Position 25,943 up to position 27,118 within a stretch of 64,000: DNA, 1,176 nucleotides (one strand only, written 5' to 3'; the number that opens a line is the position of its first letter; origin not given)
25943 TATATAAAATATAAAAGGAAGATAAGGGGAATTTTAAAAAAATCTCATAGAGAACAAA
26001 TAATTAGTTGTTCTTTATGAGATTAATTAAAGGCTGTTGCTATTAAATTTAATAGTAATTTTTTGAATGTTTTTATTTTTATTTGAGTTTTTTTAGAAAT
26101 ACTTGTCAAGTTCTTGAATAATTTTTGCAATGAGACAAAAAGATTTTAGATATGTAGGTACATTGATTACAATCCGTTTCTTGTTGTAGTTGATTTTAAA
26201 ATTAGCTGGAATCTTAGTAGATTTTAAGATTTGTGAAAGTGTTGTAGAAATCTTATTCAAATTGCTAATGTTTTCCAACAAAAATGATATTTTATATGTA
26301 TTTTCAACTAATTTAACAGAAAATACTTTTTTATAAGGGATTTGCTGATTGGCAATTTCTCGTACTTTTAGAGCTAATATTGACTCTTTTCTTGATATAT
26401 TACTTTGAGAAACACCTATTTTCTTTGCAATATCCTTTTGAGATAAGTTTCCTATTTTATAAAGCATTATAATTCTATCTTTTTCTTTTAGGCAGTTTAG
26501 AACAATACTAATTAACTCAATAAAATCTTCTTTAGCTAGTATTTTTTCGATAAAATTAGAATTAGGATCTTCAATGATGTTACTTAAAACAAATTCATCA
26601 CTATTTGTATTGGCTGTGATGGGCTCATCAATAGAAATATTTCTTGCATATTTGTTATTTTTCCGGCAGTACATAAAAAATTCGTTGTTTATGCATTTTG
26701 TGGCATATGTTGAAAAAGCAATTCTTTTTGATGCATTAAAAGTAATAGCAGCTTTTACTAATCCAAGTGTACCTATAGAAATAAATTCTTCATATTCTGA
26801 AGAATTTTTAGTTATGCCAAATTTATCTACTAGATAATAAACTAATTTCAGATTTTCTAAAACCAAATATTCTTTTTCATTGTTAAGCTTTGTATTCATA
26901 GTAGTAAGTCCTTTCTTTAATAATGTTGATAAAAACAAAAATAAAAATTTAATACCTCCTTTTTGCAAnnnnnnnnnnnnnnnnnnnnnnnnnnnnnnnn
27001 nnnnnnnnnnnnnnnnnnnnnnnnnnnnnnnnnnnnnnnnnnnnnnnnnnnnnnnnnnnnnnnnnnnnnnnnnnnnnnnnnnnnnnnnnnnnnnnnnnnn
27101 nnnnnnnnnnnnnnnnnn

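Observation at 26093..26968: Sporulation-type sigma factor with a ~75-residue C-terminal extension, divergent from the ABC-GntR-pilin/FGE cluster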

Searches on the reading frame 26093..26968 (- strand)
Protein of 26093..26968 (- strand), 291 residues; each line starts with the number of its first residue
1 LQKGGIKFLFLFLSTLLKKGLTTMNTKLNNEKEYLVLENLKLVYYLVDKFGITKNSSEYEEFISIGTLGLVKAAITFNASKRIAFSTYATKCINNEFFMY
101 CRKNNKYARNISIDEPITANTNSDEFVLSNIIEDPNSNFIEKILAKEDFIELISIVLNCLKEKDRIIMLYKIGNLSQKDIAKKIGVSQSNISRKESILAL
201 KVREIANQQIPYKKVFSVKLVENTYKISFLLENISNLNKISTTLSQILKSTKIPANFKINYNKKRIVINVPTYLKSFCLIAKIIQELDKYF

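Call 3: search_protein_families(library=pfam, proteins=[window:26093-26968:-], max_evalue=1)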
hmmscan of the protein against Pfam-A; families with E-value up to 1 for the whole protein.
window:26093-26968:- (291 aa): 21 families
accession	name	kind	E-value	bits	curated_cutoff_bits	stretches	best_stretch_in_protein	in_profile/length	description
PF04542.20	Sigma70_r2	-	1.6e-10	41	24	1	35-106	1-70/71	Sigma-70 region 2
PF04545.22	Sigma70_r4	-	6.3e-05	22.8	24.1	1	157-196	2-42/50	Sigma-70, region 4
PF08281.18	Sigma70_r4_2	-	7.2e-05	22.8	25.7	1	157-192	8-44/54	Sigma-70, region 4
PF01381.28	HTH_3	-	0.00025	21.5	23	1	174-193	9-28/55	Helix-turn-helix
PF01047.28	MarR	-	0.00026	21.3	24.6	1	168-193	11-36/59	MarR family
PF04218.19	CENP-B_N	-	0.0017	18.4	21.2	1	160-193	9-41/53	CENP-B N-terminal DNA-binding domain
PF05269.17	Phage_CII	-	0.0021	18.7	21.3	1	168-194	17-44/91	Bacteriophage CII protein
PF13412.12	HTH_24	-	0.0045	17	21.9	1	173-193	16-36/48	Winged helix-turn-helix DNA-binding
PF04645.17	DUF603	-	0.0068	16.6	22.6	1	165-193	10-38/181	Protein of unknown function, DUF603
PF24034.1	DUF7343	-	0.027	14.8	27.6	1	161-193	3-37/62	Domain of unknown function (DUF7343)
PF12802.13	MarR_2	-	0.034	14.8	27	1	169-193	14-39/61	MarR family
PF01022.26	HTH_5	-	0.04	14.2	22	1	166-193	7-34/47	Bacterial regulatory protein, arsR family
PF13518.12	HTH_28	-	0.051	14.1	25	1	165-193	4-31/52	Helix-turn-helix domain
PF17762.8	HTH_ParB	-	0.057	14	22.6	1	168-201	14-47/102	ParB HTH domain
PF13936.12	HTH_38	-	0.061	13.5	27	1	161-193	8-39/44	Helix-turn-helix domain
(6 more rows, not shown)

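Call 4: search_protein_families(library=ncbifam, proteins=[window:26093-26968:-], max_evalue=1)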
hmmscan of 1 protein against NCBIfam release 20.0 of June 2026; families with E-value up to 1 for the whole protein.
window:26093-26968:- (291 aa): 63 families (the best 25 are shown)
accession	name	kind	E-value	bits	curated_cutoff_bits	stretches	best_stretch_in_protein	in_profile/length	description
NF006158.0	PRK08301.1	equivalog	3.8e-36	124.8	339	1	22-202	51-233/241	RNA polymerase sporulation sigma factor SigE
NF004471.0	PRK05803.1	subfamily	7.5e-34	117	252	1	19-201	39-223/235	RNA polymerase sporulation sigma factor SigK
TIGR02835.1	spore_sigmaE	equivalog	8.3e-34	117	348.6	1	22-198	44-222/234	RNA polymerase sporulation sigma factor SigE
TIGR02846.1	spore_sigmaK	equivalog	1.1e-30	106.9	298.65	1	22-197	40-217/227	RNA polymerase sporulation sigma factor SigK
TIGR02937.1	sigma70-ECF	superfamily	1.8e-22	79.7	42.9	1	33-198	4-157/165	sigma-70 family RNA polymerase sigma factor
TIGR02980.1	SigBFG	subfamily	3.3e-18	66.2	234.35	2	101-204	127-224/227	SigB/SigF/SigG family RNA polymerase sigma factor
NF004935.0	PRK06288.1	equivalog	1.6e-16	60.7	343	2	26-103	29-107/270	RNA polymerase sigma factor WhiG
NF005644.0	PRK07408.1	subfamily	2.4e-16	60.2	261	2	25-106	25-102/258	RNA polymerase sigma factor SigF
TIGR02479.1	FliA_WhiG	subfamily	8.2e-16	58.4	189.6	2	39-110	5-77/224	FliA/WhiG family RNA polymerase sigma factor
TIGR02885.1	spore_sigF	equivalog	2.7e-15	56.8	321.45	2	30-105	11-84/231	RNA polymerase sporulation sigma factor SigF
NF006071.0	PRK08215.1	equivalog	8.2e-14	51.8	372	2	18-106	25-111/258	RNA polymerase sporulation sigma factor SigG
NF004052.0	PRK05572.1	subfamily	2.3e-13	50.2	311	2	30-104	32-104/252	SigF/SigG family RNA polymerase sporulation sigma factor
TIGR02850.1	spore_sigG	equivalog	3.7e-13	49.5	457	2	18-107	22-109/254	RNA polymerase sporulation sigma factor SigG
NF005413.0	PRK06986.1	subfamily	5.6e-12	46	201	2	39-110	22-94/241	RNA polymerase sigma factor FliA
NF005809.0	PRK07670.1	equivalog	3e-10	40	326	2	105-207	150-251/255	FliA/WhiG family RNA polymerase sigma factor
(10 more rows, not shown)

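Call 7: find_homologous_proteins(query=window:26093-26899:-, max_evalue=0.001)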
Query window:26093-26899:- (268 aa): 111 proteins with E <= 0.001 among 1340 candidates.
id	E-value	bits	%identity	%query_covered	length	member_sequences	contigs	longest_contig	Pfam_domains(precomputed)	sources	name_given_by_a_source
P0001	2.7e-161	553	100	100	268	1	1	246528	PF04542.21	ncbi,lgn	-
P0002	1.5e-86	308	57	99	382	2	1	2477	PF04545.23,PF04542.21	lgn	-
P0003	5.8e-76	273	52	99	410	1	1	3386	PF01047.29,PF04545.23,PF04542.21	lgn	-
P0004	1.0e-75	273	54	99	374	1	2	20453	PF04545.23,PF04542.21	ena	-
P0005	4.3e-74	267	50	98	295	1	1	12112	PF04545.23,PF04542.21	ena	-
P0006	8.1e-73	263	49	100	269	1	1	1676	PF04545.23,PF04542.21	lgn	-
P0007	2.1e-50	190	41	100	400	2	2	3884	PF04542.21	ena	-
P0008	4.3e-22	97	35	60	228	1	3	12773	PF01381.29,PF04545.23,PF04542.21,PF08281.19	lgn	-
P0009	1.8e-20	92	37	60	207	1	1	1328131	PF04545.23,PF04542.21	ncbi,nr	ncbi:hypothetical protein CN918_25990 [Priestia megaterium]|nr:hypothetical protein CN918_25990 [Pri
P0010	8.5e-20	90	40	62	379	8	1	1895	PF04542.21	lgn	-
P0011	1.6e-17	82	35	58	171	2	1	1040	PF07638.18,PF04542.21,PF08281.19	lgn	-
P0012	2.8e-17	81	36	60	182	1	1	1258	PF04545.23,PF04542.21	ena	-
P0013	5.4e-16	77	33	60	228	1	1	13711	PF04545.23,PF04542.21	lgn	-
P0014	8.0e-16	76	36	61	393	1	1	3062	PF05263.18,PF04545.23,PF04542.21,PF08281.19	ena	-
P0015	1.6e-15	76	34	71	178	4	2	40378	PF04542.21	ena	-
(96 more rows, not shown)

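Call 10: find_encoding_contigs(protein=P0004, flank=10000, max_places=3)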
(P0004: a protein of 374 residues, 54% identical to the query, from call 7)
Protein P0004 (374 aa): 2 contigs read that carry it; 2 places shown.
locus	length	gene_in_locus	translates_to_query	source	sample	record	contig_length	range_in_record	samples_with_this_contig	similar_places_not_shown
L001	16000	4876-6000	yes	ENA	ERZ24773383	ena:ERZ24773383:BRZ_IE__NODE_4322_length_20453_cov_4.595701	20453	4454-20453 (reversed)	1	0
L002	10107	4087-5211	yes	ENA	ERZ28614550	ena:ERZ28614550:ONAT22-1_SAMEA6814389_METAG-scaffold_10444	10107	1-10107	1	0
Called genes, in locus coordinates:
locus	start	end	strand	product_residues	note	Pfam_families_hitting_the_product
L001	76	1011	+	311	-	PF12784:PDDEXK_2, PF27070:HTH_Rpn_C (faint)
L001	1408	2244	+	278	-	-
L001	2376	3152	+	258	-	PF02535:Zip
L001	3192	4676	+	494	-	PF00919:UPF0004, PF04055:Radical_SAM, PF01938:TRAM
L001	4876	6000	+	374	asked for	PF04542:Sigma70_r2, PF04545:Sigma70_r4 (weak)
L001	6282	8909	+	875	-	PF01624:MutS_I, PF05188:MutS_II, PF05192:MutS_III, PF05190:MutS_IV, PF00488:MutS_V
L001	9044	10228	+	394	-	PF02492:cobW, PF03193:RsgA_GTPase (faint), PF07683:CobW_C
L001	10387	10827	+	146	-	PF01325:Fe_dep_repress, PF02742:Fe_dep_repr_C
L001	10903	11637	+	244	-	PF00005:ABC_tran, PF02463:SMC_N (faint)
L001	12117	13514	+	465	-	PF19295:SufBD_N, PF01458:SUFBD_core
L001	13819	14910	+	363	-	PF01458:SUFBD_core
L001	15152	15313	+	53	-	-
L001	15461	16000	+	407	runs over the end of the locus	PF00266:Aminotran_5, PF01041:DegT_DnrJ_EryC1 (weak), PF01053:Cys_Met_Meta_PP (weak)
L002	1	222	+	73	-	?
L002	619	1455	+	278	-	-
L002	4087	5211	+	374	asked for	PF04542:Sigma70_r2, PF04545:Sigma70_r4 (weak)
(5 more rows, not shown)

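Call 11: find_encoding_contigs(protein=P0005, flank=10000, max_places=3)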
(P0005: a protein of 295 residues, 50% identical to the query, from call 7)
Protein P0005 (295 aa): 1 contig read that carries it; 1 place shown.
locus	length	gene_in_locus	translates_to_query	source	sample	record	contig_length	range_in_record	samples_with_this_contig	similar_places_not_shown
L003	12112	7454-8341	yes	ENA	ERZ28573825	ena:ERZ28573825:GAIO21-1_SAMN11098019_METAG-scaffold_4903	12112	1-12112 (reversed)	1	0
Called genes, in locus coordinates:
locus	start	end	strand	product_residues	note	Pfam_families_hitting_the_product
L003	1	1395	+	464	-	?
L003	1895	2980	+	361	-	PF00149:Metallophos, PF12850:Metallophos_2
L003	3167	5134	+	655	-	PF13514:AAA_27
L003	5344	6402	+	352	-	PF03462:PCRF, PF00472:RF-1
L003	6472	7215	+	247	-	PF02535:Zip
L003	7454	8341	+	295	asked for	PF04542:Sigma70_r2, PF04545:Sigma70_r4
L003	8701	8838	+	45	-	-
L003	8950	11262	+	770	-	PF00580:UvrD-helicase, PF01443:Viral_helicase1 (faint), PF13245:AAA_19, PF13604:AAA_30 (faint), PF13361:UvrD_C, PF13538:UvrD_C_2, PF21196:PcrA_UvrD_tudor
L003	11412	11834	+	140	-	PF12158:DUF3592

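Call 13: find_related_loci(query=A1, collection=genome_contigs, flank=10000)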
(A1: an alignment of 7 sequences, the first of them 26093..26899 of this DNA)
Query A1 (268 aa) in genome_contigs; peptide patterns used: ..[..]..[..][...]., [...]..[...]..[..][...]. (x = any residue, [..] = any of these).
334 stretches matched a pattern; 157 encode a relative of the query (tblastn E <= 1e-3); the best 80 are kept; 80 distinct loci.
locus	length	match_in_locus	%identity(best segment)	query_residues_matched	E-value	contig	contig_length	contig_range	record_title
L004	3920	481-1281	54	1-267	6e-96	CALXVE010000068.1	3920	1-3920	MAG: uncultured Clostridia bacterium isolate BRZ_NB__bin52 genome assembly, contig: BRZ_NB__NODE_18165_length_3920_cov_3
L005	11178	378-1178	52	1-267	2e-92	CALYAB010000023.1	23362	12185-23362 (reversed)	MAG: uncultured Clostridia bacterium isolate BRZ_PD__bin86 genome assembly, contig: BRZ_PD__NODE_2922_length_23362_cov_1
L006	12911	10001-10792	53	4-267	1e-91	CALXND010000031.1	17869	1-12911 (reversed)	MAG: uncultured Clostridia bacterium isolate BRZ_FC__bin47 genome assembly, contig: BRZ_FC__NODE_2891_length_17869_cov_1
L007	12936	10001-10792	53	4-267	1e-91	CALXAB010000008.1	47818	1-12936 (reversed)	MAG: uncultured Clostridia bacterium isolate BRZ_FK__bin7 genome assembly, contig: BRZ_FK__NODE_954_length_47818_cov_24.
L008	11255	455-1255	52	1-267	1e-90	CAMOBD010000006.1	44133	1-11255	MAG: uncultured Clostridium sp. isolate ERR6889851_bin.29_MetaWRAP_v1.1_MAG genome assembly, contig: NODE_719_length_441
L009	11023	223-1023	52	1-267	6e-89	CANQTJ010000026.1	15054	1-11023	MAG: uncultured Clostridia bacterium isolate Lapin-012__bin13 genome assembly, contig: Lapin-012__NODE_4827_length_15054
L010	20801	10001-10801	53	1-267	1e-88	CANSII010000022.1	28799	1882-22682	MAG TPA_asm: uncultured Clostridium sp. isolate SRR15730546_bin.28_metawrap_v1.3_MAG genome assembly, contig: NODE.953_l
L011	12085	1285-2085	52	1-267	4e-86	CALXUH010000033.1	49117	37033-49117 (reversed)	MAG: uncultured Clostridia bacterium isolate E04__bin105 genome assembly, contig: E04__k127_1534910, whole genome shotgu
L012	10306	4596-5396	51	1-267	2e-83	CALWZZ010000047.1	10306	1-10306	MAG: uncultured Clostridia bacterium isolate BRZ_BI__bin48 genome assembly, contig: BRZ_BI__NODE_5740_length_10306_cov_5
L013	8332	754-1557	51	1-267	4e-82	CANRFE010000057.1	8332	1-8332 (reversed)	MAG: uncultured Clostridia bacterium isolate Lapin-023__bin83 genome assembly, contig: Lapin-023__NODE_10782_length_8332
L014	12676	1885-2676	51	4-267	5e-82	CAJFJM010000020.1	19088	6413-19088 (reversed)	uncultured Clostridia bacterium isolate Chicken_20_mag_41 genome assembly, contig: MAGpy_11413_20_idba_bin_41_fascaffold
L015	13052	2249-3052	50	1-267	2e-80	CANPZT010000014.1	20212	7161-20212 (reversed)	MAG: uncultured Clostridia bacterium isolate Lapin-004__bin16 genome assembly, contig: Lapin-004__NODE_3345_length_20212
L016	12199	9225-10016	49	4-267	3e-79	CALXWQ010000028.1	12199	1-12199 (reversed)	MAG: uncultured Clostridia bacterium isolate BRZ_PB__bin84 genome assembly, contig: BRZ_PB__NODE_7782_length_12199_cov_1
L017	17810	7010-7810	47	1-267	6e-79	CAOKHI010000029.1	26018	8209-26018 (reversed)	MAG TPA_asm: uncultured Clostridium sp. isolate SRR15604515_bin.54_metawrap_v1.3_MAG genome assembly, contig: NODE.1574_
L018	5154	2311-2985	52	43-267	6e-76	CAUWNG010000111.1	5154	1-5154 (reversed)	MAG: uncultured Clostridia bacterium isolate SRS15956990__bin20 genome assembly, contig: SRS15956990_NODE_8670_length_51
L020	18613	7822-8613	44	1-267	4e-71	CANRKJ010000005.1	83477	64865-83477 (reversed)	MAG: uncultured Clostridia bacterium isolate Lapin-020__bin62 genome assembly, contig: Lapin-020__NODE_224_length_83477_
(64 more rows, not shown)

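Call 17: predict_structure(alignment_id=A1)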
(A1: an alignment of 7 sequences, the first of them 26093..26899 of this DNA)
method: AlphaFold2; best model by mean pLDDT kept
length: 268 residues; sequences in the alignment: 7
mean_pLDDT: 74.0   pTM: 0.54
mean pLDDT of the five models: 74.0, 72.2, 72.0, 69.4, 69.1
residues with pLDDT >= 90: 29; 70-90: 164; 50-70: 37; < 50: 38
segments of 3 or more residues with pLDDT < 50: 1-3, 84-111, 113-119
pLDDT, mean of each block of 10 residues (from residue 1): 68 90 84 89 90 79 83 75 42 29 37 48 71 85 88 87 90 84 69 72 76 78 75 73 78 83 77
secondary structure, 60 per line:
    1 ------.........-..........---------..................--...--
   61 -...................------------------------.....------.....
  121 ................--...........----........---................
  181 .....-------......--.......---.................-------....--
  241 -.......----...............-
elements in order: H7-15 H17-26 H36-53 H62-80 H105-109 H116-136 H139-149 H154-161 H165-185 E193-198 E201-207 H211-227 E235-238 E242-248 H253-267

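Call 18: find_encoding_contigs(protein=P0001, flank=10000, max_places=3)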
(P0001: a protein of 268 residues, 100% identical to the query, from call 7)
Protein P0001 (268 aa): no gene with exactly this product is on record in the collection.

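Call 35: find_related_loci(query=A1, collection=viral_contigs, flank=10000)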
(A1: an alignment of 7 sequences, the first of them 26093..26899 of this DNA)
Query A1 (268 aa) in viral_contigs; peptide patterns used: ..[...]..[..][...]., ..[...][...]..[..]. (x = any residue, [..] = any of these).
97 stretches matched a pattern; 4 encode a relative of the query (tblastn E <= 1e-3); 4 distinct loci.
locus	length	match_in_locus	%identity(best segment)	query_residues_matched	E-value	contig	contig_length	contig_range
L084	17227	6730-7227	37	4-170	2e-27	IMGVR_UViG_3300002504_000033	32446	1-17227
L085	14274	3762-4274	33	15-189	7e-21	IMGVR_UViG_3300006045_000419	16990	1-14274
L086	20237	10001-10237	33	32-110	8e-6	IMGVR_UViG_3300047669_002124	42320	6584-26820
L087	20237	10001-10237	33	32-110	8e-6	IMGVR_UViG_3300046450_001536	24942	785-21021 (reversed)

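Call 36: search_dna_similar(query=window:26093-26899:-, collection=phages, mode=protein, max_rows=15)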
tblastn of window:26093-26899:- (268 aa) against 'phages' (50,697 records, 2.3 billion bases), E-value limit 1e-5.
Records with a match: 43; places in all: 44; records where one place covers at least 80% of the query: 0.
Best place of each record, by identity: <60% 43.
By first word of the organism name: Bacteriophage 25; Bacillus 13; Enterocloster 4; Phage 1.
By host as written in the record: - 25; Bacillus subtilis BEST7003 4; Bacillus subtilis 4; Enterocloster bolteae DA473 3; Bacillus megaterium DSM 319 2; Staphylococcus aureus ZH 2 1; Bacillus subtilis CU 1065 1; Bacillus subtilis Marburg strain 1; and 2 more.
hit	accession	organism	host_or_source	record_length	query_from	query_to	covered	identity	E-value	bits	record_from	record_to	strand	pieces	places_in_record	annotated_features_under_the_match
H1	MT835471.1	Bacteriophage sp.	human fecal samples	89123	1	172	64%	39.4%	2e-27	116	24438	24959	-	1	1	record has no annotation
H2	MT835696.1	Bacteriophage sp.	human fecal samples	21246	12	180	63%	37.5%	2e-26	113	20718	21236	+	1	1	record has no annotation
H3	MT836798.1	Bacteriophage sp.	human fecal samples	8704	9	172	61%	38.6%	5e-26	112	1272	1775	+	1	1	record has no annotation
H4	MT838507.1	Bacteriophage sp.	human fecal samples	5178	9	172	61%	38.4%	4e-25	109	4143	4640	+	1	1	record has no annotation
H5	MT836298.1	Bacteriophage sp.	human fecal samples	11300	9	170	60%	38.2%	6e-26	112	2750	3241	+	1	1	record has no annotation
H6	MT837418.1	Bacteriophage sp.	human fecal samples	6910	6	180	65%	35.4%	4e-28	118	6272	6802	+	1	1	record has no annotation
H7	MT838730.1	Bacteriophage sp.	human fecal samples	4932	12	180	63%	36.4%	3e-24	107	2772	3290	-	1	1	record has no annotation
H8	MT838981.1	Bacteriophage sp.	human fecal samples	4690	1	161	60%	38.0%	2e-25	110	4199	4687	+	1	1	record has no annotation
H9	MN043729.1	Bacillus phage vB_BmeM-Goe8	Bacillus megaterium DSM 319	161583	12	186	65%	34.7%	3e-24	107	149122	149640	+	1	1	RNA polymerase sigma factor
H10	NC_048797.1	Bacillus phage vB_BmeM-Goe8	Bacillus megaterium DSM 319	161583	12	186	65%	34.7%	3e-24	107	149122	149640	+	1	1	RNA polymerase sigma factor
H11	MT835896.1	Bacteriophage sp.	human fecal samples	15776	7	193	70%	32.3%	2e-20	96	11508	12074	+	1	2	record has no annotation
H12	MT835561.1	Bacteriophage sp.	human fecal samples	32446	12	172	60%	37.5%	5e-23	103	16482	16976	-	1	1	record has no annotation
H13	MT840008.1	Bacteriophage sp.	human fecal samples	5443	12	185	65%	33.0%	6e-22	100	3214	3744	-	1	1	record has no annotation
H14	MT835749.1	Bacteriophage sp.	human fecal samples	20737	9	172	61%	34.9%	7e-22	100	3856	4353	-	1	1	record has no annotation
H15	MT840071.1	Bacteriophage sp.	human fecal samples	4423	12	172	60%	35.5%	6e-24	106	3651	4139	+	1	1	record has no annotation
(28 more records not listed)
